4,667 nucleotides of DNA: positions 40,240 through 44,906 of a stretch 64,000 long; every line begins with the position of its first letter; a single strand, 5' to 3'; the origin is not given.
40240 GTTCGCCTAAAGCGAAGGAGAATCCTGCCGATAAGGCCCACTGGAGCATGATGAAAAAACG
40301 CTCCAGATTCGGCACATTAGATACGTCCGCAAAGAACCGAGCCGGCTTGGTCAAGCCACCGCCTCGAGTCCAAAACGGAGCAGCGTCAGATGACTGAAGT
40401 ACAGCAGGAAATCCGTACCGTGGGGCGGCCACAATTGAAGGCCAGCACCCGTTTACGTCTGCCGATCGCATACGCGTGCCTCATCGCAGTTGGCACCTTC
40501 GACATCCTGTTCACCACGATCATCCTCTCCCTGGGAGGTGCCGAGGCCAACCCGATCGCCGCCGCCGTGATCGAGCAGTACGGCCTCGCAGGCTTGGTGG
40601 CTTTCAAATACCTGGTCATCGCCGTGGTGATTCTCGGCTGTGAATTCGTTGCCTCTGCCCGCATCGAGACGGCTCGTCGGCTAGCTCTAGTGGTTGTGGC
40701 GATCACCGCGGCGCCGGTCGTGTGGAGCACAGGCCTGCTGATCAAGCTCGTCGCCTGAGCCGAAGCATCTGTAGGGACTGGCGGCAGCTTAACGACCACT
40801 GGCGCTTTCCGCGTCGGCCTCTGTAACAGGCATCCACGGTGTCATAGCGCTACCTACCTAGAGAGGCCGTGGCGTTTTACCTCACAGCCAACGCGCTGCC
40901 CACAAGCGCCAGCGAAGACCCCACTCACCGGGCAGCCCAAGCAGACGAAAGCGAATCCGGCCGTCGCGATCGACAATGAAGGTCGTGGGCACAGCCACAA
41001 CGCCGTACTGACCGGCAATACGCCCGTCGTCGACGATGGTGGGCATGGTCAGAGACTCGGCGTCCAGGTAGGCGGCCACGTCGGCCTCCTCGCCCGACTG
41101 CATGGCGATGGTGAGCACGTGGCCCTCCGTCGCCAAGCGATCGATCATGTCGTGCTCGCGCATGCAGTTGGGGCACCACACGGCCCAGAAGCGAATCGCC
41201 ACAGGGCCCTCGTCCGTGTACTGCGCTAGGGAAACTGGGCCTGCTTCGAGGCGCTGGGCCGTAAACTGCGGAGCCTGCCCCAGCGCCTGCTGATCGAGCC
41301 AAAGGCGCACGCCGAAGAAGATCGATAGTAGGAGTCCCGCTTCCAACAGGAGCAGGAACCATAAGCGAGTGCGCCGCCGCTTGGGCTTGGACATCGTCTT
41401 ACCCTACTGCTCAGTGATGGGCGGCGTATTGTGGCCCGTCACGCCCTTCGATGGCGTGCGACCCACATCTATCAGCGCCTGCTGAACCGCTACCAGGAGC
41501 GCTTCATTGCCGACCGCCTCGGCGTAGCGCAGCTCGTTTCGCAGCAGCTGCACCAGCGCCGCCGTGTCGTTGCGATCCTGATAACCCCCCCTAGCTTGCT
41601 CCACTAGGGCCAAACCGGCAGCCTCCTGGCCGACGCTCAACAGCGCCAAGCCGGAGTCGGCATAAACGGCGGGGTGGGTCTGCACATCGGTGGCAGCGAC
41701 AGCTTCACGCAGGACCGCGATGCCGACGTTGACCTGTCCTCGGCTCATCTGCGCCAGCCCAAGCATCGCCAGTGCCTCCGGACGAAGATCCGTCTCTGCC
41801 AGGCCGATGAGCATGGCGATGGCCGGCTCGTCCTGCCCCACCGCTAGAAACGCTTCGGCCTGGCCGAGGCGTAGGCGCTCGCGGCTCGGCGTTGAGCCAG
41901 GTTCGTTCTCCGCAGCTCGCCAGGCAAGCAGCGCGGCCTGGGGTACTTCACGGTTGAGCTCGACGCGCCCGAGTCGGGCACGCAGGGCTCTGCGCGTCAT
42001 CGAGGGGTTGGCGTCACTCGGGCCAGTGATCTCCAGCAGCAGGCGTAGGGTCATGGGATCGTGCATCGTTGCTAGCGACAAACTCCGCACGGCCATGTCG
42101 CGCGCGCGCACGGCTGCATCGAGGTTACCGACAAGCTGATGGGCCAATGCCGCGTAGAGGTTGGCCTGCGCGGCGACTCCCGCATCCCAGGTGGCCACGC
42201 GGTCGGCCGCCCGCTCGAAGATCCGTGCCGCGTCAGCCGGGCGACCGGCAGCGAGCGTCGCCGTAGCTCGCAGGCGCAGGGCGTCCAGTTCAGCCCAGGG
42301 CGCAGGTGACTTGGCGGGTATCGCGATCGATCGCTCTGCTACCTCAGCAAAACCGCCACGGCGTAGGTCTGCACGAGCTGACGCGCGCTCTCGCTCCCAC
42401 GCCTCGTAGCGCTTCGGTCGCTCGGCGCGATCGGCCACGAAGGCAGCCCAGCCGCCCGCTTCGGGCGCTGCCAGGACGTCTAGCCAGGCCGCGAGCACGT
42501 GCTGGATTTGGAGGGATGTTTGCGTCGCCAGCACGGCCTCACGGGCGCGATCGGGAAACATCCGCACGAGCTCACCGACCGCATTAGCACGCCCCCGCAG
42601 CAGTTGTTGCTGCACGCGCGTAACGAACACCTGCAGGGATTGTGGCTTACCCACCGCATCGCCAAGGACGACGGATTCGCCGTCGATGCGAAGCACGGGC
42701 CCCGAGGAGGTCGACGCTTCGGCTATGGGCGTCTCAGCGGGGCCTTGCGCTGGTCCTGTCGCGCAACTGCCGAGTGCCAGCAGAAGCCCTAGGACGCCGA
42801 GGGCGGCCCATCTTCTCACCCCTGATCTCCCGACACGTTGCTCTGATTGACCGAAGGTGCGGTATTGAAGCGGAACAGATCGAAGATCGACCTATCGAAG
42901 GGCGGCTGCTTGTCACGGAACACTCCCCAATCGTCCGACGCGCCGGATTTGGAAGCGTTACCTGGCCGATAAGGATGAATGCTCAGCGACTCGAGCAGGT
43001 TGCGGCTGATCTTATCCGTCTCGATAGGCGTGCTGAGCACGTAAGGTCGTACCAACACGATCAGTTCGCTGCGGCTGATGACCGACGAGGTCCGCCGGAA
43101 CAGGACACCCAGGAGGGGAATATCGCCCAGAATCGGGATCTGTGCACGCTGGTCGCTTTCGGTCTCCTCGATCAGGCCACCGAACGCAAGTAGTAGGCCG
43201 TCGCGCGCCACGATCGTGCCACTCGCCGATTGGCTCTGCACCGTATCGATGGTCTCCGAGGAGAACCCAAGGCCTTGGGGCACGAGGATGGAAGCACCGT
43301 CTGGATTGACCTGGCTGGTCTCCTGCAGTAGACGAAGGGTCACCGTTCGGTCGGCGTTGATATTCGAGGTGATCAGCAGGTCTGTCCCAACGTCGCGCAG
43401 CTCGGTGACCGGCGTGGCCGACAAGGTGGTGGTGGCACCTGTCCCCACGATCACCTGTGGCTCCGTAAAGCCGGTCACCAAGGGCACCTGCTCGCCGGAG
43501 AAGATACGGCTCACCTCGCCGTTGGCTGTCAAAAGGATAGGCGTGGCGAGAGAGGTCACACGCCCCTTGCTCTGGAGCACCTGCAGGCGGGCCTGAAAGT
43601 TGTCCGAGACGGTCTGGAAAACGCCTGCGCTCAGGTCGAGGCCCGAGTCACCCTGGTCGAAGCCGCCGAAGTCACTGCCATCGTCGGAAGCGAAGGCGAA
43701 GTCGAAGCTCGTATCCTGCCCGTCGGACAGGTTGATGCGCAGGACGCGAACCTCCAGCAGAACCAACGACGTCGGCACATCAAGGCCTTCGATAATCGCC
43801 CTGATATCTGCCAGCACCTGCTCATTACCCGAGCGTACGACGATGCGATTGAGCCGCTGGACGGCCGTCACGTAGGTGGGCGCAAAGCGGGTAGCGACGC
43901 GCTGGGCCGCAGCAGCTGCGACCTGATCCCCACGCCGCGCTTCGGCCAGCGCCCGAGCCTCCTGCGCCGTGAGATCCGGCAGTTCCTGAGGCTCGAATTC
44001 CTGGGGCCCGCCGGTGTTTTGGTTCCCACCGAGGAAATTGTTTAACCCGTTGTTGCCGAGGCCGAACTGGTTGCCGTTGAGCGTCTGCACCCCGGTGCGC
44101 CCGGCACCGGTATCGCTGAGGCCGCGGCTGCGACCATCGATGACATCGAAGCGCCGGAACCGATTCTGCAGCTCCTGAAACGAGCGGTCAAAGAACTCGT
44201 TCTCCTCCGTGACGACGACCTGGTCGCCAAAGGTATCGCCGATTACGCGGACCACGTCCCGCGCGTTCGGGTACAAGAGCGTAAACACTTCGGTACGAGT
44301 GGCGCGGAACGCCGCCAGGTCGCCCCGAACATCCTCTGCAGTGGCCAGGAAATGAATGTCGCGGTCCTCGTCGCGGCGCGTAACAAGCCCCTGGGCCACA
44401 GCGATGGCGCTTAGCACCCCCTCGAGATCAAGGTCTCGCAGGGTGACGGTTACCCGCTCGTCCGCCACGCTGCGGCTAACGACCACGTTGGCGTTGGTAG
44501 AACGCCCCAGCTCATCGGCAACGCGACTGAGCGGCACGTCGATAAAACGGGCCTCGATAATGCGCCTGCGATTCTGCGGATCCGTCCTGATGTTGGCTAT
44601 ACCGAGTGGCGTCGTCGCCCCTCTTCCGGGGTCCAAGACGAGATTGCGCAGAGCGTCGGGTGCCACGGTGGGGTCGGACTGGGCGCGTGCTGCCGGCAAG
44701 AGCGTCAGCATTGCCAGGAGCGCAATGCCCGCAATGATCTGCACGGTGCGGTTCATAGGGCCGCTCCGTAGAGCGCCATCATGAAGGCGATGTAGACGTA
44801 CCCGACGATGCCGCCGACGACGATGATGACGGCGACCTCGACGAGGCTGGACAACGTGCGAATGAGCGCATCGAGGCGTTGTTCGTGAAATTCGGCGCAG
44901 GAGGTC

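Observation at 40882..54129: Compact 13-kb type IV filament operon combining T2SS-type pseudopilins with a PilT retraction ATPase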

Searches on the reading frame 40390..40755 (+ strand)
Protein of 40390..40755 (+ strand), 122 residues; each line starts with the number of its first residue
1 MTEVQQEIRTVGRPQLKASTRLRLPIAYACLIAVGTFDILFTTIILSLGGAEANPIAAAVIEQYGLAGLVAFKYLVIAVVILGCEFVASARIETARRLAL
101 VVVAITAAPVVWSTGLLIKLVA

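Call 93: search_protein_families(library=pfam, proteins=[window:40390-40755:+], max_evalue=0.01)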
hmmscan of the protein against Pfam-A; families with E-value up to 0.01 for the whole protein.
window:40390-40755:+ (122 aa): 1 family
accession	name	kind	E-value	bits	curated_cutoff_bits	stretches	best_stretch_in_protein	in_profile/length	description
PF18902.5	DUF5658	-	1.1e-09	39.4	25.2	1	34-108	3-76/82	Domain of unknown function (DUF5658)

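Call 97: search_solved_structures(query=A9, max_evalue=10)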
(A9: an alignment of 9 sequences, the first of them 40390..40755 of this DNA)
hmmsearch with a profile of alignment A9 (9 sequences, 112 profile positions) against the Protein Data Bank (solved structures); distinct sequences matched with E-value up to 10: 2.
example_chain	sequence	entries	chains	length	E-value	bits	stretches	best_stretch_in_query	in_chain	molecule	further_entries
8rzl_C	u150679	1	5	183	0.65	13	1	19-74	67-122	Sulfolobus acidocaldarius threads (0406) filament.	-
7pnb_A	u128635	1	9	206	0.74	12.8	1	19-74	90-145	Sulfolobus acidocaldarius 0406 filament.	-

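Call 98: search_protein_families(library=ncbifam, proteins=[window:40390-40755:+], max_evalue=0.1)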
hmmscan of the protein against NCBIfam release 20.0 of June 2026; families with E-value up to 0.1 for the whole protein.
window:40390-40755:+ (122 aa): 0 families

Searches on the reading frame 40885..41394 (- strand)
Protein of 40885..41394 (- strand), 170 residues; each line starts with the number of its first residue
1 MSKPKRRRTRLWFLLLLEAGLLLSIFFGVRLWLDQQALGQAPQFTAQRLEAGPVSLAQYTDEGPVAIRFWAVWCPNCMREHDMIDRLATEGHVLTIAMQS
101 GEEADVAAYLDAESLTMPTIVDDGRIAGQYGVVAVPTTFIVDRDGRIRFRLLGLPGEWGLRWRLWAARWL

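Call 6: search_protein_families(library=pfam, proteins=[window:40885-41394:-], max_evalue=0.01)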
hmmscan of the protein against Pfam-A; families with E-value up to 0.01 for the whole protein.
window:40885-41394:- (170 aa): 5 families
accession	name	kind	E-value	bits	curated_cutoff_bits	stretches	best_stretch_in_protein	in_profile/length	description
PF00578.27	AhpC-TSA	-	6.5e-18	65.3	26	1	40-149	4-123/124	AhpC/TSA family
PF08534.16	Redoxin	-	3e-13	50.3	26.6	1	40-150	5-131/148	Redoxin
PF00085.26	Thioredoxin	-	0.0002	21.8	23.5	1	62-125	18-83/103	Thioredoxin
PF13098.12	Thioredoxin_2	-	0.00023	21.9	27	1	62-153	5-93/104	Thioredoxin-like domain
PF13905.12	Thioredoxin_8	-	0.00048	20.8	27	1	65-147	4-94/94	Thioredoxin-like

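Call 7: search_protein_families(library=ncbifam, proteins=[window:40885-41394:-], max_evalue=0.01)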
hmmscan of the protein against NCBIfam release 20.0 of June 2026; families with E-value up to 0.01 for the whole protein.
window:40885-41394:- (170 aa): 10 families
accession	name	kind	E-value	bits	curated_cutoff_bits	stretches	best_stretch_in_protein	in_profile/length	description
NF002854.0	PRK03147.1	subfamily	1.6e-16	60.7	170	1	2-150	2-155/176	thiol-disulfide oxidoreductase ResA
TIGR00385.1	dsbE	subfamily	5.1e-16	58.7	123.15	1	42-154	41-157/173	DsbE family thiol:disulfide interchange protein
NF041202.1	StoA_CxxC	exception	2.1e-13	50.5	210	1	40-152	32-149/163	endospore biogenesis thiol-disulfide oxidoreductase StoA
NF011941.0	PRK15412.1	equivalog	2.2e-11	43.6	359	1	59-153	65-161/185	thiol:disulfide interchange protein DsbE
TIGR01068.1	thioredoxin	equivalog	4.3e-07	30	96.8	1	61-121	13-73/101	thioredoxin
NF010625.0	PRK14018.1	equivalog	6.7e-07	28.2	522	1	58-148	52-153/521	bifunctional peptide-methionine (S)-S-oxide reductase MsrA/peptide-methionine (R)-S-oxide reductase MsrB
NF041054.1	WAxxUGC_long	equivalog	3.6e-06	26.5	300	1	40-147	83-194/354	ResA-like WAxxUGC motif-containing protein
NF008229.0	PRK10996.1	equivalog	4.7e-05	23.1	125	1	49-125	38-117/141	thioredoxin TrxC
TIGR02661.1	MauD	equivalog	7.5e-05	22.3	188.6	1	40-150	51-162/189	methylamine dehydrogenase accessory protein MauD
NF047696.1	ThlDiSintTplARhiz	equivalog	0.00093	19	230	1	50-158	86-203/219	thiol:disulfide interchange protein TlpA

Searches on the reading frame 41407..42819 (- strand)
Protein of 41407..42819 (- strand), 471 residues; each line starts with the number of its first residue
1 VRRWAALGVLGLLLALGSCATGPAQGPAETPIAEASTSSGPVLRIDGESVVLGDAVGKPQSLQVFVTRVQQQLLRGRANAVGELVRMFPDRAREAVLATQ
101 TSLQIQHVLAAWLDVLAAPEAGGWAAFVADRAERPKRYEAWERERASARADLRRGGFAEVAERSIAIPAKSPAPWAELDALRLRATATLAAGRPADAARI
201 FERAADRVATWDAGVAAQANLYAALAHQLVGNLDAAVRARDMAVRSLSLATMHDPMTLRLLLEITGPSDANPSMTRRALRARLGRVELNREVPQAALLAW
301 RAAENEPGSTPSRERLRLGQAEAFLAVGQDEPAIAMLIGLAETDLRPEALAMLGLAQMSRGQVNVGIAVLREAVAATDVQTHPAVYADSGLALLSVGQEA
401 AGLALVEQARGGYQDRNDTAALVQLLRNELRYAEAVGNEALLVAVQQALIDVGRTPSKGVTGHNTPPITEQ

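Call 6: search_protein_families(library=pfam, proteins=[window:41407-42819:-], max_evalue=0.01)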
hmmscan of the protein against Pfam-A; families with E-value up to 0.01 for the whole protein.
window:41407-42819:- (471 aa): 0 families

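Call 7: search_protein_families(library=ncbifam, proteins=[window:41407-42819:-], max_evalue=0.01)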
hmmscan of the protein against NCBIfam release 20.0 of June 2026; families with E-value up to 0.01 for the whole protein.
window:41407-42819:- (471 aa): 1 family
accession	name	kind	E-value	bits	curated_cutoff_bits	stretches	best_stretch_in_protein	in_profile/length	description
NF052415.1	T3SS_chap_SctY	equivalog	0.006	17.1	70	0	320-400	12-94/106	type III secretion apparatus assembly chaperone SctY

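Call 77: search_solved_structures(query=A7, max_evalue=1)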
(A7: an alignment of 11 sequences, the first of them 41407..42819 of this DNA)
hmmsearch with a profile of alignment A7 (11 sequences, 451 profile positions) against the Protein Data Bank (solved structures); distinct sequences matched with E-value up to 1: 9.
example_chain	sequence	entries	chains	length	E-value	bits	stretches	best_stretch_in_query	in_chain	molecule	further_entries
6vbu_8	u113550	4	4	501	0.021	16.9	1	333-423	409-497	Bardet-Biedl syndrome 8 protein | Tetratricopeptide repeat domain 8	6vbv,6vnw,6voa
5djs_A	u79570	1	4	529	0.11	14.5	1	338-404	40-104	Tetratricopeptide TPR_2 repeat protein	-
6xt9_H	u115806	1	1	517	0.16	14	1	333-421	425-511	Tetratricopeptide repeat domain 8 isoform 2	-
2lsu_A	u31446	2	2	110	0.29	13.2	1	371-429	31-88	TPR repeat-containing protein associated with Hsp90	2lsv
2l6j_A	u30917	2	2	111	0.29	13.1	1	371-429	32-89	TPR repeat-containing protein associated with Hsp90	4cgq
4cgu_A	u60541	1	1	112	0.29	13.1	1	371-429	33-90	TPR REPEAT-CONTAINING PROTEIN ASSOCIATED WITH HSP90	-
9d2f_L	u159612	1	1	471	0.75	11.8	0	340-402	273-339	Tetratricopeptide repeat protein 29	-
1b9a_A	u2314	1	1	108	0.85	11.6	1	363-433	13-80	PROTEIN (PARVALBUMIN)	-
1b8c_A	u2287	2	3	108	0.85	11.6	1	363-433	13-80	PROTEIN (PARVALBUMIN)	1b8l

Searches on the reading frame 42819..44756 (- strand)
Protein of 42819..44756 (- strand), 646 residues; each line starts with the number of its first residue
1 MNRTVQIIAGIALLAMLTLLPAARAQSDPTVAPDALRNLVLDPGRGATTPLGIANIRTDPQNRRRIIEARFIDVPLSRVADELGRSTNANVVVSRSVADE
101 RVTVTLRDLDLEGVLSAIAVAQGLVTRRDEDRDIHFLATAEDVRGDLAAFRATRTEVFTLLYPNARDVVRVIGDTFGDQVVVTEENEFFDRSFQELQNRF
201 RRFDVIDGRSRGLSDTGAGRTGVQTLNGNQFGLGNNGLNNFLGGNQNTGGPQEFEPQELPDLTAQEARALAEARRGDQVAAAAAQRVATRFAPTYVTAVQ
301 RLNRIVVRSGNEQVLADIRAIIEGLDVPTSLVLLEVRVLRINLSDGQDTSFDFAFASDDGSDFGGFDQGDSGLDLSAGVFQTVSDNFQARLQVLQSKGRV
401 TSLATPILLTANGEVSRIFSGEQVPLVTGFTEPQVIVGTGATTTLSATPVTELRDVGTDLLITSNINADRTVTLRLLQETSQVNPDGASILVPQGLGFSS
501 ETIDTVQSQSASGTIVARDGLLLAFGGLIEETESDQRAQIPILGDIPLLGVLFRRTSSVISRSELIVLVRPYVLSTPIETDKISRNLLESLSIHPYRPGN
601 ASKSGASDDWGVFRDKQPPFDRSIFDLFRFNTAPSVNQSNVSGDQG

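Call 6: search_protein_families(library=pfam, proteins=[window:42819-44756:-], max_evalue=0.01)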
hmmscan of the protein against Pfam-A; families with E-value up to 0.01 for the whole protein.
window:42819-44756:- (646 aa): 2 families
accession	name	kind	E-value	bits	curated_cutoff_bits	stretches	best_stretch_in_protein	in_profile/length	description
PF00263.26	Secretin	-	1.2e-32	113.3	27.5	1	394-574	2-168/169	Bacterial type II and III secretion system protein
PF03958.22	Secretin_N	-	1.1e-05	26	28.2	1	294-329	33-67/69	Bacterial type II/III secretion system short domain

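Call 7: search_protein_families(library=ncbifam, proteins=[window:42819-44756:-], max_evalue=0.01)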
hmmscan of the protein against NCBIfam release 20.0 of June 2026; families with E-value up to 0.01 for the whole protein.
window:42819-44756:- (646 aa): 8 families
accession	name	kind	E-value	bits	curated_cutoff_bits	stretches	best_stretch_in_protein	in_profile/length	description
TIGR02517.1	type_II_gspD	equivalog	7.1e-42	143.7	351.35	1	239-584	254-600/600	type II secretion system secretin GspD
TIGR02515.1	IV_pilus_PilQ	subfamily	4.9e-31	108.2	284.35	3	386-574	260-427/428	type IV pilus secretin PilQ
TIGR02519.1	pilus_MshL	equivalog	2.2e-27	95.8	250.2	1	332-574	37-290/290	pilus (MSHA type) biogenesis protein MshL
TIGR02516.1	type_III_yscC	equivalog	1.4e-22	79.9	238.45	2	501-574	388-461/463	type III secretion system outer membrane ring subunit SctC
NF011873.0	PRK15346.1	equivalog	3.6e-15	55.6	524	1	282-558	224-478/499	EscC/YscC/HrcC family type III secretion system outer membrane ring protein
NF010083.0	PRK13568.1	equivalog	2.7e-14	52.8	554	1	278-574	135-417/419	DNA uptake porin HofQ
NF007851.2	PRK10560.1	exception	1.1e-13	50.8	598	1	294-575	144-410/412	DNA uptake porin HofQ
NF042912.1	Amuc_1098_fam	equivalog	4.1e-09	35.1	750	1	512-572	734-794/805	Amuc_1098 family type IV pilus outer membrane protein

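Call 19: search_solved_structures(query=window:42819-44756:-, max_evalue=0.001)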
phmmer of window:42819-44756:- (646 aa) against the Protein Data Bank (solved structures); distinct sequences matched with E-value up to 0.001: 21.
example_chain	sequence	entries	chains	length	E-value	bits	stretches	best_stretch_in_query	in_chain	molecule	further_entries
6i1x_A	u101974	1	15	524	4.2e-19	71.7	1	274-577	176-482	Type II secretion system protein D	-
5wln_G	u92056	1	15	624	1.4e-18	70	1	379-574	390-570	Type II secretion system protein D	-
5w68_A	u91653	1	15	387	6.2e-17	64.6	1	380-586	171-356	Putative type II secretion protein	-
5zdh_A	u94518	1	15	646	6.4e-17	64.5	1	380-586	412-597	Type II secretion system protein D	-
9k8v_A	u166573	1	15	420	8e-17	64.2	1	386-585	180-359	General secretion pathway protein D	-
5wq8_A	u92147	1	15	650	1.7e-16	63.1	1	386-585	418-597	Type II secretion system protein D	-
5wq9_A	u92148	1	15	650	7.7e-16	61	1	387-585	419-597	Type II secretion system protein D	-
6i1y_A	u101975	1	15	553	1.5e-15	60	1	377-585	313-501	General secretion pathway protein GspD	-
5wq7_A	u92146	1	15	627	1.2e-14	57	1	385-585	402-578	Putative type II secretion system protein D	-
6hcg_A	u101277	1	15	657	1.6e-14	56.6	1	376-576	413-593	Type II secretion system protein D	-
6w6m_A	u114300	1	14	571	7.7e-14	54.4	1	296-574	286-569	Type IV pilus secretin PilQ family protein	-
4av2_A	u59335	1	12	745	1.9e-13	53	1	305-576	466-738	TYPE IV PILUS BIOGENESIS AND COMPETENCE PROTEIN PILQ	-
7ofh_A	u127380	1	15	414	2.8e-13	52.5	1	296-573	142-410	Virion export protein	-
9sh1_A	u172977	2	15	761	4.6e-13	51.8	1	305-574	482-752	Type IV pilus biogenesis and competence protein PilQ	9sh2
9x0w_A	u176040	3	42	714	6.1e-10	41.5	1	382-575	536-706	Fimbrial assembly protein PilQ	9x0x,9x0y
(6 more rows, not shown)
